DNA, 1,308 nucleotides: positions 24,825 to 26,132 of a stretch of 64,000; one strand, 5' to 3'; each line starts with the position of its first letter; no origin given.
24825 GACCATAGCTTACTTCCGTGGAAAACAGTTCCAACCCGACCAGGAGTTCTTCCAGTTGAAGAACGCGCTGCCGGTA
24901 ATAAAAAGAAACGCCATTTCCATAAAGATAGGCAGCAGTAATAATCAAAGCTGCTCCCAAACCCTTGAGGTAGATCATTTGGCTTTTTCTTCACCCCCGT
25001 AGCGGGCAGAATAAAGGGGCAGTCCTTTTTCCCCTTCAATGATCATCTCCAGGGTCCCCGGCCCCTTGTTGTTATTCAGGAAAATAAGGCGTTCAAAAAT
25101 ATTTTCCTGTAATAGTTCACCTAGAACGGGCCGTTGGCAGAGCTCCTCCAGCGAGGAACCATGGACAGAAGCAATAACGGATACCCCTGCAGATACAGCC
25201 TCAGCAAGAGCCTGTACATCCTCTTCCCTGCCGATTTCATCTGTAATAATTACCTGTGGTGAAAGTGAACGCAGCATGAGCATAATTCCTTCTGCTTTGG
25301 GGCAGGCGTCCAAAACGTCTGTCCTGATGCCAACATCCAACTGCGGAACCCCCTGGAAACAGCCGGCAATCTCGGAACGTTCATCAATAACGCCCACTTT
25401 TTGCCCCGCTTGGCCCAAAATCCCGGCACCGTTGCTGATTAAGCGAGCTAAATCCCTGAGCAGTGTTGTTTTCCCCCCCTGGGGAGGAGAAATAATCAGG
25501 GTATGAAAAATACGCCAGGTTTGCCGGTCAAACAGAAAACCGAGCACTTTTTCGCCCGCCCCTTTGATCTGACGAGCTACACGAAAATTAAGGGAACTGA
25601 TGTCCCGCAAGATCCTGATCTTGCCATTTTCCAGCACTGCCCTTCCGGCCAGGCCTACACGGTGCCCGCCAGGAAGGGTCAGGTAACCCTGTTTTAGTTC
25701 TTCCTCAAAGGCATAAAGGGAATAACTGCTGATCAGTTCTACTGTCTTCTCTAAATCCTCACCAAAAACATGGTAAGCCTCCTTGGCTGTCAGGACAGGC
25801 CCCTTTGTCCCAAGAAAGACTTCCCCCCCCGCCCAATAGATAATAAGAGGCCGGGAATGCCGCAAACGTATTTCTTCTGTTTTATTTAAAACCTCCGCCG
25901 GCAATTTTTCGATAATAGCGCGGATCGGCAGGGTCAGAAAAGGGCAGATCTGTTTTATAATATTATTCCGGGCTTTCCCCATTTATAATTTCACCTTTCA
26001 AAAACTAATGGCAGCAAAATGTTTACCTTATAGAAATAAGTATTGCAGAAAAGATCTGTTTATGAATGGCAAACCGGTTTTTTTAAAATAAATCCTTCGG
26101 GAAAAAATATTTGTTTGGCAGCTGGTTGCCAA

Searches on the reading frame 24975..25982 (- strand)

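Call 61: search_protein_families(library=pfam, proteins=[window:24975-25982:-], max_evalue=0.001)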
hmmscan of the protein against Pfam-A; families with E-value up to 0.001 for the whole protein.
window:24975-25982:- (335 aa): 1 family
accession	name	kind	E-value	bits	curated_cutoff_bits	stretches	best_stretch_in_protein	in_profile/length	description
PF19568.5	Spore_III_AA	-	1.8e-100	336.4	27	1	10-316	5-300/306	Sporulation stage III, protein AA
